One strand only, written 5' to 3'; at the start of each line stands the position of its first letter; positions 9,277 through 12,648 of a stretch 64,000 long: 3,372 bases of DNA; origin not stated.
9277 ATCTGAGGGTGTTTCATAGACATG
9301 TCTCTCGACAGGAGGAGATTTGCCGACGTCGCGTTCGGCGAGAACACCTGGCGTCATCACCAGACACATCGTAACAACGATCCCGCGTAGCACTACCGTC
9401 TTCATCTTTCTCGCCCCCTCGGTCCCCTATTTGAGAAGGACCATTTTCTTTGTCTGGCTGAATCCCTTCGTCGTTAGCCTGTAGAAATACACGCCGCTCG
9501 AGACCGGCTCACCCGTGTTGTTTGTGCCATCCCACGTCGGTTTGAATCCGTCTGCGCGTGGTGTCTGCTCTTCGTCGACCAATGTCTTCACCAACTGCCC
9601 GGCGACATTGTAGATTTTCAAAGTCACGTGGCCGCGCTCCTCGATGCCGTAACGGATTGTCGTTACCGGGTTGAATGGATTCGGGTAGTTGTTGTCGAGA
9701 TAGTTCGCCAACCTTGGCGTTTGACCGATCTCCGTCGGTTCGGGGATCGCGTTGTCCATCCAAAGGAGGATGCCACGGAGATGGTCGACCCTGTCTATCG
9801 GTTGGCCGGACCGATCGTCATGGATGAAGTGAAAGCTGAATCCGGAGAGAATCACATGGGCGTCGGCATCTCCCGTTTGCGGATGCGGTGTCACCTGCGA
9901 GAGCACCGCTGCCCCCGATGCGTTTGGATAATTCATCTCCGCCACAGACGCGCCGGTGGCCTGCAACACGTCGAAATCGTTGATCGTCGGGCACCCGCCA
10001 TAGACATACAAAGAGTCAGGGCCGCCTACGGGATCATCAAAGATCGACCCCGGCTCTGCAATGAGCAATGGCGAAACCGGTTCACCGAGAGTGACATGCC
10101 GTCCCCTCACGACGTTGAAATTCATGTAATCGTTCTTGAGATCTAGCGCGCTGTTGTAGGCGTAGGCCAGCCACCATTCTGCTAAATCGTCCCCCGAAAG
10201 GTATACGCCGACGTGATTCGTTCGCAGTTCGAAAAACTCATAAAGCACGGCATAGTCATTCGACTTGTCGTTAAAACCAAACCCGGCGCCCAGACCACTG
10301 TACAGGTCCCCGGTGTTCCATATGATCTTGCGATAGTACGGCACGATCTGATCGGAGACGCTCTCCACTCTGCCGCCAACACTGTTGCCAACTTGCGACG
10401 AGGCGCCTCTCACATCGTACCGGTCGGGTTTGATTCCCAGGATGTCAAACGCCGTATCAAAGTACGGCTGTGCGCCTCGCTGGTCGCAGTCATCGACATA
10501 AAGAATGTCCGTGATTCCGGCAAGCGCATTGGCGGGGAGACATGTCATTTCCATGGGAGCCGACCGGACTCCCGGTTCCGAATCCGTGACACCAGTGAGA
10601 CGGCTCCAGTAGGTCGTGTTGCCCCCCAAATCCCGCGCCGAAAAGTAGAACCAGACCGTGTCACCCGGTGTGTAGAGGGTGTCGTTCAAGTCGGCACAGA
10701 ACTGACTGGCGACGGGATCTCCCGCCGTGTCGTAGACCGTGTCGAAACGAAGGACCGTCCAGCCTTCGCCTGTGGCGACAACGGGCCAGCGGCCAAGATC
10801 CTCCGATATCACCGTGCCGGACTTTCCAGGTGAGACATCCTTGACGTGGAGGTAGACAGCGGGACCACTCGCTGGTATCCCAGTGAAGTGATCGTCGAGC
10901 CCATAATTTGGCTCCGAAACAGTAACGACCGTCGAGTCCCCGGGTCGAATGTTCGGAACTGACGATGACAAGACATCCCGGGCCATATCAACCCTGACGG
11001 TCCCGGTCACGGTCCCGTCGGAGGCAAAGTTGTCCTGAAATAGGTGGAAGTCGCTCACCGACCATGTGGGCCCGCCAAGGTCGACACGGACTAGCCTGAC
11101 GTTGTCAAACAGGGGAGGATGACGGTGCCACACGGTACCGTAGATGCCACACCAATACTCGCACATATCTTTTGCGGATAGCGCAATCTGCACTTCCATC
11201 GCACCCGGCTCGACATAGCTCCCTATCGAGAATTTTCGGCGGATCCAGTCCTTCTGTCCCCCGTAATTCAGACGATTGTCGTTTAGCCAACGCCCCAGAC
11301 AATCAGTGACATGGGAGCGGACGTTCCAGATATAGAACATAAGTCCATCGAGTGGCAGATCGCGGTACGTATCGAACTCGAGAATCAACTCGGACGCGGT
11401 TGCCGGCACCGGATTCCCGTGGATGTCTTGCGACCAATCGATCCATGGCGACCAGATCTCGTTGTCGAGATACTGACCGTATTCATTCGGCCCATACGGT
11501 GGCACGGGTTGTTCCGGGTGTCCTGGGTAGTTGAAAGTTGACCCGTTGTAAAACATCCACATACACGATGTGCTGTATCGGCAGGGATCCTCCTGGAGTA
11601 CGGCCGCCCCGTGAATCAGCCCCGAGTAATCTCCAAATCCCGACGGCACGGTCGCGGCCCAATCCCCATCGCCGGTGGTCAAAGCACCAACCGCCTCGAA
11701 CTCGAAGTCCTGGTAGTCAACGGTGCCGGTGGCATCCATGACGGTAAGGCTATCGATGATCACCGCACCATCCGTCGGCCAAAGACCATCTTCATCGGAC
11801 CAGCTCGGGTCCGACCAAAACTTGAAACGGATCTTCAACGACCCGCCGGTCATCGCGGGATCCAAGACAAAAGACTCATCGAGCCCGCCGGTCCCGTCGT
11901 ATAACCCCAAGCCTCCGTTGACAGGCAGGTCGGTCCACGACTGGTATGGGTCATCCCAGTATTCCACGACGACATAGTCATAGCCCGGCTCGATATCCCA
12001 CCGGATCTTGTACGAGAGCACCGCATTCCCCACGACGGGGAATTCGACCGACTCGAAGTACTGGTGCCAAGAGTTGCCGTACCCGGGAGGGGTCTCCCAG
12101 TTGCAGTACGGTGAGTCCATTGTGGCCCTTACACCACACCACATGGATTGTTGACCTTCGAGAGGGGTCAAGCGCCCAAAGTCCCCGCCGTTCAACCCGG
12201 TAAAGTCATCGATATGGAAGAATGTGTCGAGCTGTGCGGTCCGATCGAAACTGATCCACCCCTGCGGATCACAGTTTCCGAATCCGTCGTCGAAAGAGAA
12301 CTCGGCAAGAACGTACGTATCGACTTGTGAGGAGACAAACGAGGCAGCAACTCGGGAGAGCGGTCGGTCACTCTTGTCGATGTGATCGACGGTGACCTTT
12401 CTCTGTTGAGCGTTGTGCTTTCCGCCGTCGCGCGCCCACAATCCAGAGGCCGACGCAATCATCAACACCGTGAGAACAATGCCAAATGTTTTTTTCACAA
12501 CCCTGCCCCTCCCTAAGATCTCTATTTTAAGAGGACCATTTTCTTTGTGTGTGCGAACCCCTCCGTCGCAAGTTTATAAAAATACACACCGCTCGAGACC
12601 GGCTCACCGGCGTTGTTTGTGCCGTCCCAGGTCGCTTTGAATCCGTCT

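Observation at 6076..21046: Tightly packed operon of four giant T9SS-cargo proteins (1808 + 1068 + 1023 + 1109 aa)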

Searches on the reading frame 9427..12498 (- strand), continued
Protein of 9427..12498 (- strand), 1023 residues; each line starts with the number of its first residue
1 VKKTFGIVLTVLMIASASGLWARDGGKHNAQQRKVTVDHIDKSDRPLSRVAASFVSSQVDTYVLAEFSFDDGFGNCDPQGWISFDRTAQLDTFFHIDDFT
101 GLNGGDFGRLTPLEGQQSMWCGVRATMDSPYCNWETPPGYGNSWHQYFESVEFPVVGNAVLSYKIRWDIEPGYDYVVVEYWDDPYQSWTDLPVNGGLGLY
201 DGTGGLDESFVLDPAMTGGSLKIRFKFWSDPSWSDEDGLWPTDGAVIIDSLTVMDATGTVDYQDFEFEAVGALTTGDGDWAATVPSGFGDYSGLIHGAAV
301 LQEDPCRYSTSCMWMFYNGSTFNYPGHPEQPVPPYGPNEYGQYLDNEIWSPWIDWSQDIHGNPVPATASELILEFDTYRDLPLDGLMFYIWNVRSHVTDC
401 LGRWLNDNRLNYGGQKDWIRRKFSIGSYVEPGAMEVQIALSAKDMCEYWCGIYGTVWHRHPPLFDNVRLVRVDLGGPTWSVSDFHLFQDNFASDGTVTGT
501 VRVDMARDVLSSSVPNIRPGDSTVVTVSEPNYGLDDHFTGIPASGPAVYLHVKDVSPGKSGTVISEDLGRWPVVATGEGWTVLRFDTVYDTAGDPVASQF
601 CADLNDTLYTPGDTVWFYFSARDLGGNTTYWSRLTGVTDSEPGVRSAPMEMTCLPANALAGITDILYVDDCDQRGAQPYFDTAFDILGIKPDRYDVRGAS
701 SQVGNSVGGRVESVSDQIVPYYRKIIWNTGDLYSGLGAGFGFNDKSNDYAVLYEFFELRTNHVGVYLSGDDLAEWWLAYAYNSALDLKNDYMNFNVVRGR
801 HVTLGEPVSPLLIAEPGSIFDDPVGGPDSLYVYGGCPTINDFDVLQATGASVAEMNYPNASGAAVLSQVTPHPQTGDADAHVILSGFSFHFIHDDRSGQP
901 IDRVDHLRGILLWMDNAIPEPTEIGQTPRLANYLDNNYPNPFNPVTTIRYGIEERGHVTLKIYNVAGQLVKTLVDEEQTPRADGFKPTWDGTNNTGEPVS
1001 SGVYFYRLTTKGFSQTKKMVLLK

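Call 86: list_cluster_members(proteins=[P0152, P0128, P0248, P0223, P0254, P0204, P0176, P0171, P0127, P0123])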
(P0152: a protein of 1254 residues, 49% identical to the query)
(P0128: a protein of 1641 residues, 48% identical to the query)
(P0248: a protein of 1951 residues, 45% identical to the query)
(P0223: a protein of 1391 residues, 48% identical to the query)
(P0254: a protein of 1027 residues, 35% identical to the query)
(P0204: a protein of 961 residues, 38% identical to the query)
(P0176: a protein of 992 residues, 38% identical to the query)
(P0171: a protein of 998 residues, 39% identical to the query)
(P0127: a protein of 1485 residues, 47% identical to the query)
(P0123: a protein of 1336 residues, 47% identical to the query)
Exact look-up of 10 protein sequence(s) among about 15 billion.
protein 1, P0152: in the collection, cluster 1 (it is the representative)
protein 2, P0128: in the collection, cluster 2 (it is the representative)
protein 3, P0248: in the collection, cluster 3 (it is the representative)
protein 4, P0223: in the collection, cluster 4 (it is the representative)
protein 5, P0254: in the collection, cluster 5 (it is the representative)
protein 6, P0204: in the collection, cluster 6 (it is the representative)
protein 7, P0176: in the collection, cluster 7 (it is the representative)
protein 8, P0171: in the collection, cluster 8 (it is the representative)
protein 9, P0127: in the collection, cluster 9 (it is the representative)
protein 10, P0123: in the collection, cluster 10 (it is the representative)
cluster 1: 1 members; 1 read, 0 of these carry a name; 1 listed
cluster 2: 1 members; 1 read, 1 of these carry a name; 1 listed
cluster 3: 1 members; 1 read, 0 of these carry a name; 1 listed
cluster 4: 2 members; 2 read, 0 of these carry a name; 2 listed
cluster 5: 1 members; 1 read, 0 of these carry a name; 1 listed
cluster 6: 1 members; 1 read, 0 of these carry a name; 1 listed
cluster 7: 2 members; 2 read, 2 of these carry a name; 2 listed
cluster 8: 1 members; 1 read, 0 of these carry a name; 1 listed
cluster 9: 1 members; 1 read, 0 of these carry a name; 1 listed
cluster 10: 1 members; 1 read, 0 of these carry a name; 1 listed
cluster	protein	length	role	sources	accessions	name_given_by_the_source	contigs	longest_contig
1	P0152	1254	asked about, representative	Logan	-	-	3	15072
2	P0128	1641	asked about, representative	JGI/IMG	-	hypothetical protein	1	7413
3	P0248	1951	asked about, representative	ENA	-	-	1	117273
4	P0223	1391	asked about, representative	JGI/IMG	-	-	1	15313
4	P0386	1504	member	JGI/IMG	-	-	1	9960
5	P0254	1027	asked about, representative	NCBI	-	-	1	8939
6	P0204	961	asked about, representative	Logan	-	-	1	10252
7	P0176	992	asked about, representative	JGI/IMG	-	hypothetical protein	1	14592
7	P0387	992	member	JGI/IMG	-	hypothetical protein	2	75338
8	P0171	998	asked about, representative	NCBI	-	-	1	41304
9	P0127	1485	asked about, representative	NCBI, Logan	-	-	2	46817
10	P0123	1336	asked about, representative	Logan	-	-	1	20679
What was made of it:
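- Tried and rejected: The cluster look-up gave no taxon names for distant or fused relatives (call 86).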

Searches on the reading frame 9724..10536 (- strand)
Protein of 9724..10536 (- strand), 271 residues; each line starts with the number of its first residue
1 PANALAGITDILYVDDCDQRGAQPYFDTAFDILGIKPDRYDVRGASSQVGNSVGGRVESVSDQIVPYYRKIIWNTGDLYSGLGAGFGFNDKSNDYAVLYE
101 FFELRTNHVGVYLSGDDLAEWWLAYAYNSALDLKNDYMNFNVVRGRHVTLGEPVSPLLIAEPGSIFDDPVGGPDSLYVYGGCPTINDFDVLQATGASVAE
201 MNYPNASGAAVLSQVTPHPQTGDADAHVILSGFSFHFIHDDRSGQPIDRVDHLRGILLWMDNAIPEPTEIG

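Call 83: search_solved_structures(query=A4, max_evalue=10, show_alignments=3)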
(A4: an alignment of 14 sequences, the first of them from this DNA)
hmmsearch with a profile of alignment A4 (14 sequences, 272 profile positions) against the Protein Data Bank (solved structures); distinct sequences matched with E-value up to 10: 8.
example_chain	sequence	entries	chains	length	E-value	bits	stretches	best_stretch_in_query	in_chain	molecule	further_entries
6z2i_A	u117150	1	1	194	0.017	17.6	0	3-22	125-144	de novo designed TIM barrel DeNovoTIM6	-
7osv_A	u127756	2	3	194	0.075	15.5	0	3-22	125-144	DeNovoTIM6-SB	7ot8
6yqy_A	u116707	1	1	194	0.082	15.3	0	4-22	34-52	de novo designed TIM barrel sTIM11noCys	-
7osu_A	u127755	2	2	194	0.085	15.3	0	4-22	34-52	sTIM11noCys-SB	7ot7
5bvl_A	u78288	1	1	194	0.13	14.7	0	4-22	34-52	designed TIM barrel sTIM11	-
3oqq_A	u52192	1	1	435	0.34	13.3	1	86-164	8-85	Putative lipoprotein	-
6lu2_A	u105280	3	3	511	0.66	12.4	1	141-184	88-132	Substrate binding protein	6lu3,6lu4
2ody_E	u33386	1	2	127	2.8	10.3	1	168-199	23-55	Boophilin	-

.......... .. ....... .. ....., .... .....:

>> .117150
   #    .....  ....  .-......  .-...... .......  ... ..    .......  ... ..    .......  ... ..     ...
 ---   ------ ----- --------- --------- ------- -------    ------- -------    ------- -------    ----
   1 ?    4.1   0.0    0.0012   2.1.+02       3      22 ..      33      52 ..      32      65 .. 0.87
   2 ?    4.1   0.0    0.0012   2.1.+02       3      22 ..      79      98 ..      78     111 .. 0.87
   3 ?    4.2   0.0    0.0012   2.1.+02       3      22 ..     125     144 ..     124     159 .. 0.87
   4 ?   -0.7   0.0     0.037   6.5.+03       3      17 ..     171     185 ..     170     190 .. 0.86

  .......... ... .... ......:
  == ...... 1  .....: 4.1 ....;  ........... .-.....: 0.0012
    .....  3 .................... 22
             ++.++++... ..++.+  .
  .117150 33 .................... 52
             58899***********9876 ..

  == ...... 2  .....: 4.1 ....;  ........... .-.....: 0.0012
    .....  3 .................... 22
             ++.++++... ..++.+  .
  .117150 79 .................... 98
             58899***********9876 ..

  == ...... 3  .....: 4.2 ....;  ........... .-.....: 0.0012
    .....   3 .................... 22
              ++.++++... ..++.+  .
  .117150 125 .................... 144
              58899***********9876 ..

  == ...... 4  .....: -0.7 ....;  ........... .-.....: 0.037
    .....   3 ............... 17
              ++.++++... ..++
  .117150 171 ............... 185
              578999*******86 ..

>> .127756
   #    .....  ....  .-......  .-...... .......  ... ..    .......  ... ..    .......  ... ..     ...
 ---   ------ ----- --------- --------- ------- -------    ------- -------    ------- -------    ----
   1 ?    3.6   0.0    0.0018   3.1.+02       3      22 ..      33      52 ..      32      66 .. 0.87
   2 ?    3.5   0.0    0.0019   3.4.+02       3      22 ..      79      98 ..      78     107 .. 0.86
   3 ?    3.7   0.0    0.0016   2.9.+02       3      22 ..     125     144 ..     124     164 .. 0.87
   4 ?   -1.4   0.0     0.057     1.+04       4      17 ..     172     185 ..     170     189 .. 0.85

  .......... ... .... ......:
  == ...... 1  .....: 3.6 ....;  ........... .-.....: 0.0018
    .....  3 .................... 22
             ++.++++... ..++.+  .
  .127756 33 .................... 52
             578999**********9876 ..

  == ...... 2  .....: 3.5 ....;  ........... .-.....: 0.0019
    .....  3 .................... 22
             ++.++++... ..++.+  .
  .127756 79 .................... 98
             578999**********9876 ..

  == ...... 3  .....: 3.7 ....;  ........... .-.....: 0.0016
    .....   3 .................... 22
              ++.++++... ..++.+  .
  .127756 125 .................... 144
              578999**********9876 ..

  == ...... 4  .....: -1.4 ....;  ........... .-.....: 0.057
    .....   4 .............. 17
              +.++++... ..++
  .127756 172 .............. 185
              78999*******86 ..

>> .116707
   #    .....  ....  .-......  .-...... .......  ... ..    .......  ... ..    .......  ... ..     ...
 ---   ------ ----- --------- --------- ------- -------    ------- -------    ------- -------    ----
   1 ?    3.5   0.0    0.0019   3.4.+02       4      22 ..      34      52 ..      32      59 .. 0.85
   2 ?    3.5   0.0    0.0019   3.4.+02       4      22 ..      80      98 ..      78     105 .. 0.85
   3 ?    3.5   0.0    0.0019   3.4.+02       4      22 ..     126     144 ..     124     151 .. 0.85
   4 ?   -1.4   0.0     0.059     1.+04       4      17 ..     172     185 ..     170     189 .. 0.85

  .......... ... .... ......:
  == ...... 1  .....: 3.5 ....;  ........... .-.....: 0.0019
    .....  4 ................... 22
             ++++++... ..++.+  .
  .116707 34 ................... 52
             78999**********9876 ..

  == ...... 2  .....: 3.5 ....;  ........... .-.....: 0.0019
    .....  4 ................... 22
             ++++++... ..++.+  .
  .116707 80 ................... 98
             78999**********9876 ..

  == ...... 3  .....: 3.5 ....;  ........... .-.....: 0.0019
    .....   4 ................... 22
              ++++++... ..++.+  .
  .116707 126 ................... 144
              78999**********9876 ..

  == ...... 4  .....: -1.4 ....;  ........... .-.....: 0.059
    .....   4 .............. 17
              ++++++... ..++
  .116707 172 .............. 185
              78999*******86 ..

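Call 91: find_related_loci(query=A4, collection=metagenome_contigs, flank=10000)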
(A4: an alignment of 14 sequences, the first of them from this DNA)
Query A4 (271 aa) in metagenome_contigs; peptide patterns used: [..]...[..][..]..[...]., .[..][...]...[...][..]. (x = any residue, [..] = any of these).
160 stretches matched a pattern; 44 encode a relative of the query (tblastn E <= 1e-3); 41 distinct loci.
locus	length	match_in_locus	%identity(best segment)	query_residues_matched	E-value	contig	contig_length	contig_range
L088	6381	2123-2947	50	1-270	3e-81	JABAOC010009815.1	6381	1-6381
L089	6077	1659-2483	49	1-271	7e-76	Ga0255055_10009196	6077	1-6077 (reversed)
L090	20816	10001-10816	45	1-268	2e-67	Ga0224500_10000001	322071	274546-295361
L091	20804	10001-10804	45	5-268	8e-65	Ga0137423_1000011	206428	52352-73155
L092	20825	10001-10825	44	1-271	2e-64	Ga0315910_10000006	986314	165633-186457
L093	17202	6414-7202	43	11-270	8e-62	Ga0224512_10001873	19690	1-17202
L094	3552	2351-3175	44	1-270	1e-61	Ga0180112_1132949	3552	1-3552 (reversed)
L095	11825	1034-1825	47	10-270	1e-61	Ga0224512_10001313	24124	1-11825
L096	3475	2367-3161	45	10-268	1e-57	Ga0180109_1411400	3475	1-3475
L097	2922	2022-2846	46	1-271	2e-57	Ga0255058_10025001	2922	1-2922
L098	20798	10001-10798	43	10-271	3e-56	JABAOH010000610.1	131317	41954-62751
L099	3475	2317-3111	43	1-270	2e-56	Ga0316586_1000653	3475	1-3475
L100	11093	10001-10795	43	6-270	2e-55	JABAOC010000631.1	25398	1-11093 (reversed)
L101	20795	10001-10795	43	6-270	1e-55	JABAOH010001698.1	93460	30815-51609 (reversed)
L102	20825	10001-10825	48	9-270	6e-69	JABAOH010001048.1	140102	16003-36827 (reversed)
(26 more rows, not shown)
